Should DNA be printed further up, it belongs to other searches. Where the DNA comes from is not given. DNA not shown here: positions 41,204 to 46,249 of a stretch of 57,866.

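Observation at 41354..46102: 1582-aa catalytically degenerate IleRS scaffold fused to HhH, a ~350-aa disordered linker and a DUF835-like domain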

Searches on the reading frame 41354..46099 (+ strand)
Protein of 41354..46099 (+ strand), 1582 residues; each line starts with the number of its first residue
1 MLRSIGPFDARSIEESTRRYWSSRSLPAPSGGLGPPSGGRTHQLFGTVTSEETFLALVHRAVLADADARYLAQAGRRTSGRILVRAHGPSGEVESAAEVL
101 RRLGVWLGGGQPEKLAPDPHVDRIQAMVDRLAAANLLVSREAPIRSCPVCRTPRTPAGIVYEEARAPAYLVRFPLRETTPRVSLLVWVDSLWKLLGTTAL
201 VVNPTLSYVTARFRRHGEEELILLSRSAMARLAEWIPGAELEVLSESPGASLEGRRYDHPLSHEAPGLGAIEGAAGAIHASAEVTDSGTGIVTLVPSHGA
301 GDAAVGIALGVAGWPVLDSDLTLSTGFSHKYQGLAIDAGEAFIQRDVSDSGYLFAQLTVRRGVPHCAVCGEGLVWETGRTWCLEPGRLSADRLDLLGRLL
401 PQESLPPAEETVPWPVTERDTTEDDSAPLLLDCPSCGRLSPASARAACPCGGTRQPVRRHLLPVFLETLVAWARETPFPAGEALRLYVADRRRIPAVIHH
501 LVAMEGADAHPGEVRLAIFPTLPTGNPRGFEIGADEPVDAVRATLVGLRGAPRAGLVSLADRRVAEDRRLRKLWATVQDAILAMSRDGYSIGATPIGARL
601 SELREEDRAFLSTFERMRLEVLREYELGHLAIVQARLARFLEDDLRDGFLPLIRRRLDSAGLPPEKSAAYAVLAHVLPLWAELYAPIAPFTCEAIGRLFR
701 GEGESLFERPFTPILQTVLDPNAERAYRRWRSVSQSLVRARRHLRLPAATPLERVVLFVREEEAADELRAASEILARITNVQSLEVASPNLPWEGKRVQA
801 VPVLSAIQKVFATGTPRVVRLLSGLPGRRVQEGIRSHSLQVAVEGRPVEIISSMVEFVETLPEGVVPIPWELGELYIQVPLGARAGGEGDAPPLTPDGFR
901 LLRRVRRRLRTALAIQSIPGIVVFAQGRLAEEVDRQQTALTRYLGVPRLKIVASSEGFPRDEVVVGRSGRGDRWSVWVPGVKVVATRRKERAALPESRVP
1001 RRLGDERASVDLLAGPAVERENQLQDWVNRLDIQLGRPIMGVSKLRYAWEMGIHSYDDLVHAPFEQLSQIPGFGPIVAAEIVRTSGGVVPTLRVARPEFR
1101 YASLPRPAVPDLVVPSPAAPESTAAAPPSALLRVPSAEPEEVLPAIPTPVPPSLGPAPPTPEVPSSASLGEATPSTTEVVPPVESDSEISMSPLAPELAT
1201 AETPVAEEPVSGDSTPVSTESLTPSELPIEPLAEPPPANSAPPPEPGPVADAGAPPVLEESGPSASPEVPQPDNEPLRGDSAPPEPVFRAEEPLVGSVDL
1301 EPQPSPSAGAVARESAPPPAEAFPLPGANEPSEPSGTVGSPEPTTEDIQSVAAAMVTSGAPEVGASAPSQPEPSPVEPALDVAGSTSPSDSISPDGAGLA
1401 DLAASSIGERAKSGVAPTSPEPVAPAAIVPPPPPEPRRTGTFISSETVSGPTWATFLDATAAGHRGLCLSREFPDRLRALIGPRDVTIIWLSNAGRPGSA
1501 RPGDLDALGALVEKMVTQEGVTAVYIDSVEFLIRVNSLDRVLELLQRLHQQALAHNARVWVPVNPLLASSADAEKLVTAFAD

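Call 4: search_protein_families(library=pfam, proteins=[window:41354-46099:+], max_evalue=1)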
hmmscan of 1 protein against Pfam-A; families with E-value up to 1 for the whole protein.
window:41354-46099:+ (1582 aa): 4 families
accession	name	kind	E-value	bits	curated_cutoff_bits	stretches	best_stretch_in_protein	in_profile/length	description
PF05763.18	DUF835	-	1e-15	58.1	33.1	1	1460-1570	16-126/136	Protein of unknown function (DUF835)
PF08264.19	Anticodon_1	-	8.2e-12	45.7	25.1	1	607-754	1-146/148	Anticodon-binding domain of tRNA ligase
PF14520.12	HHH_5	-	0.0072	17.2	27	1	1051-1082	21-52/57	Helix-hairpin-helix domain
PF12826.13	HHH_2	-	0.035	14.7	27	1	1054-1083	24-53/64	Helix-hairpin-helix motif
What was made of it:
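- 43034..43723 (+): Helical anticodon-binding domain (aa 561-790). Pfam Anticodon_1, E 8e-12 (call 4).
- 44444..44638 (+): Helix-hairpin-helix domain (aa 1031-1095; PGFG hairpin at 1071-1074). HHH_5 E 0.007 on the single sequence (call 4).
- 45689..46099 (+): DUF835 = inactivated KaiC-like (iKaiC) domain (aa 1446-1582). Pfam DUF835 E 1e-15 (call 4).
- On Isoleucyl-tRNA synthetase (functional enzyme; NCBIfam TIGR00392 / Pfam tRNA-synt_1): There is no tRNA-synt_1 hit at E <= 1 (call 4).
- On Class Ia IleRS fold (structural superfamily): Anticodon_1 E 8e-12 (call 4).
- On DUF835 (Pfam PF05763, 'iKaiC'): 58.1 bits against a cut-off of 33.1, E 1e-15, aa 1460-1570 (call 4).
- On Helix-hairpin-helix domain (Pfam HHH_5): The single sequence is below the cut-off (17.2 against 27 bits, call 4).
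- Checked: No tRNA-synt_1 hit (call 4).
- There is no tRNA-synt_1 Pfam hit (call 4).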

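Call 5: search_protein_families(library=ncbifam, proteins=[window:41354-46099:+], max_evalue=1)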
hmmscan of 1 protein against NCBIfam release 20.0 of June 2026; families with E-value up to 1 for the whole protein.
window:41354-46099:+ (1582 aa): 11 families
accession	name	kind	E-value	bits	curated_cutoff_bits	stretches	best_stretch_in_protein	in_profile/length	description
TIGR00392.1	ileS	equivalog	1.6e-33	115.9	621.4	2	95-382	127-425/861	isoleucine--tRNA ligase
TIGR00422.1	valS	equivalog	2.2e-17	62.4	612.1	2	539-799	547-798/863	valine--tRNA ligase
NF004349.1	PRK05729.1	equivalog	2.4e-14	52.6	704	2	538-788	536-771/860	valine--tRNA ligase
NF009687.0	PRK13208.1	equivalog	4.4e-12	45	738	1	570-788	584-790/801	valine--tRNA ligase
NF011492.0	PRK14900.1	equivalog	1.8e-07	29.4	1783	1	538-788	552-800/1044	valine--tRNA ligase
NF008957.0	PRK12300.1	subfamily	2.1e-07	29.3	677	2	130-301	165-320/946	leucine--tRNA ligase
NF000258.1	MupB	exception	7.2e-07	27.4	1900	1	102-383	131-403/1033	mupirocin-resistant isoleucine--tRNA ligase MupB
TIGR00395.1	leuS_arch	equivalog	3.3e-06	25.4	648.5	2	671-775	748-847/938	leucine--tRNA ligase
NF040702.1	ileS_w_GNAT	exception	0.00034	18.3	1999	1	236-381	462-598/1100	isoleucine--tRNA ligase, N-acetyltransferase domain-containing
NF000257.1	MupA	exception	0.00039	18.3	1900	1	170-383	201-399/1024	mupirocin-resistant isoleucine--tRNA ligase MupA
NF000540.1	alt_ValS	exception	0.1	10.5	900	1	646-783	690-825/827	valine--tRNA ligase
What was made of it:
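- On Isoleucyl-tRNA synthetase (functional enzyme; NCBIfam TIGR00392 / Pfam tRNA-synt_1): TIGR00392 scores 115.9 bits against a cut-off of 621.4 (call 5).
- Checked: NCBIfam ileS TIGR00392 scores 115.9 bits against a cut-off of 621.4 (call 5).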

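Call 6: search_solved_structures(query=window:41354-46099:+, max_evalue=1, show_alignments=2)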
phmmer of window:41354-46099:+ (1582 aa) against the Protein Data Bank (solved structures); distinct sequences matched with E-value up to 1: 23.
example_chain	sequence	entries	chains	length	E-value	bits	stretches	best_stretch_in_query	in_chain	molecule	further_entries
1ile_A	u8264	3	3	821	5.3e-21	77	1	120-384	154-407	ISOLEUCYL-TRNA SYNTHETASE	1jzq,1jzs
8c9d_A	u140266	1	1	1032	5.2e-16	60.5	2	101-388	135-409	Isoleucine--tRNA ligase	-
8c8w_A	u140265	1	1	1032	5.8e-16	60.3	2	101-388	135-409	Isoleucine--tRNA ligase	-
8c8v_A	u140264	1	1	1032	5.8e-16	60.3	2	101-388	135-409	Isoleucine--tRNA ligase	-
8c8u_A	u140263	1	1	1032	6.2e-16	60.2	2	101-388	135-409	Isoleucine--tRNA ligase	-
9w01_B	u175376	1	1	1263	3.2e-14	54.6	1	102-383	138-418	Isoleucine--tRNA ligase, cytoplasmic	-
6ldk_A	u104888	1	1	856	5.2e-12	47.2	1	148-395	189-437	Isoleucine--tRNA ligase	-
1wk8_A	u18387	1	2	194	1e-11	46.2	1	161-365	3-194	Isoleucyl-tRNA synthetase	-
1ue0_A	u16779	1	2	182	1.4e-10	42.5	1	166-356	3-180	Isoleucyl-tRNA synthetase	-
1udz_A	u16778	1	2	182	2.4e-10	41.7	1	166-356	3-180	Isoleucyl-tRNA synthetase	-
1wny_A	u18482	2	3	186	6.7e-10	40.2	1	166-356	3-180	isoleucyl-trna synthetase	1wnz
9wqs_A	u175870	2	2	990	7.4e-10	40.1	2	161-394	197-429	Isoleucine--tRNA ligase, cytoplasmic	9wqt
7d5c_A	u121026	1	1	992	7.5e-10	40.1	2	161-394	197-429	Isoleucine--tRNA ligase, cytoplasmic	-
8wnd_A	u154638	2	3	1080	9.3e-10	39.8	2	161-394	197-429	isoleucine--tRNA ligase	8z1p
1ffy_A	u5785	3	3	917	2.2e-08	35.2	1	94-395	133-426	ISOLEUCYL-TRNA SYNTHETASE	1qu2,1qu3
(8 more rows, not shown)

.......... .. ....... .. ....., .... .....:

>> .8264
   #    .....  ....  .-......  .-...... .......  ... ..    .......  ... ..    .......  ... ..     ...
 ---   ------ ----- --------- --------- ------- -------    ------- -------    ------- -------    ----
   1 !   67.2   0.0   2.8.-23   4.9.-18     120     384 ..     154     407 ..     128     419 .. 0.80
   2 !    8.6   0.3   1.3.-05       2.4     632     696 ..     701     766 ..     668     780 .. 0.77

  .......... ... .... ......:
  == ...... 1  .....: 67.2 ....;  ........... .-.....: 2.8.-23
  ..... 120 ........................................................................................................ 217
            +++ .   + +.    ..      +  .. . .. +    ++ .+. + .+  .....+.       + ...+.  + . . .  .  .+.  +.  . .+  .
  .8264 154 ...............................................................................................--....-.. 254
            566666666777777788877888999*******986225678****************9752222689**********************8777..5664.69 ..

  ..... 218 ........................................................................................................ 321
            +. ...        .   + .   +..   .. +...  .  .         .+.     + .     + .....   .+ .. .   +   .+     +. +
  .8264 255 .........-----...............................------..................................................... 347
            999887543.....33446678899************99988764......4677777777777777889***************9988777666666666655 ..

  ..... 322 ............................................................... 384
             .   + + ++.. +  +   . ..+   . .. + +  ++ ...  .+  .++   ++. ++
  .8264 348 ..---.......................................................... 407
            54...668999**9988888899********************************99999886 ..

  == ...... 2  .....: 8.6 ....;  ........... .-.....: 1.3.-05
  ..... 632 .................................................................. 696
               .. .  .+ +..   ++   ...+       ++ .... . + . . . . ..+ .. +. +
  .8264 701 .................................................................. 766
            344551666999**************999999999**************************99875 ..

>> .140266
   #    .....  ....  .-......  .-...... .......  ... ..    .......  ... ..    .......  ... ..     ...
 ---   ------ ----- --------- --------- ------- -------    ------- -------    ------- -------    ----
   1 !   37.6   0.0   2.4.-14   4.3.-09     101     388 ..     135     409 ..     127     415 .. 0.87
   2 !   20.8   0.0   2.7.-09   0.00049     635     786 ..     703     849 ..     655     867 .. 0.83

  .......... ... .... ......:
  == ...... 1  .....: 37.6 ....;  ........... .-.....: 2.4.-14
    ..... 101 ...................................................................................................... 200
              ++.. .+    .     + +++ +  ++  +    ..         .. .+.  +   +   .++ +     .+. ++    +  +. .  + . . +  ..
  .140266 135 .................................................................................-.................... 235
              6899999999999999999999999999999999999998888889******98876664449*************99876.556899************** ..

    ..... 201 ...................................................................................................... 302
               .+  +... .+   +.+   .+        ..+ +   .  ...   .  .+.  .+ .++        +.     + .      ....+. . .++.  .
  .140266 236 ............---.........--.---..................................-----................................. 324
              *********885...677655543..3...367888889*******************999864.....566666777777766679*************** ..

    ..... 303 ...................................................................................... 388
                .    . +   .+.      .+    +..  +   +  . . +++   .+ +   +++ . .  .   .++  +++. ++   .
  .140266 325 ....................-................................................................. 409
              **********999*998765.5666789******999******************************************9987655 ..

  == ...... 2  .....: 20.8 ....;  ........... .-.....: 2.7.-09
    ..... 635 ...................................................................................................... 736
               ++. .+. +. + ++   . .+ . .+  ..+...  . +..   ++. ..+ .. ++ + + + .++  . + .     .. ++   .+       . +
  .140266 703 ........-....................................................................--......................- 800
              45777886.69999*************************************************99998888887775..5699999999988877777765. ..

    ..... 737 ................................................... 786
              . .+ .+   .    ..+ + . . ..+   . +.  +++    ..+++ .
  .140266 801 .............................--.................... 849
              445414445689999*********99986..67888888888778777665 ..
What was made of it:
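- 41714..42553 (+): CP1 editing-like domain (aa 121-400) with a rewired pocket and the first Zn knuckle (C147, C150, C366, C369). phmmer to 1ile aa 120-384, E 5e-21 (call 6).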
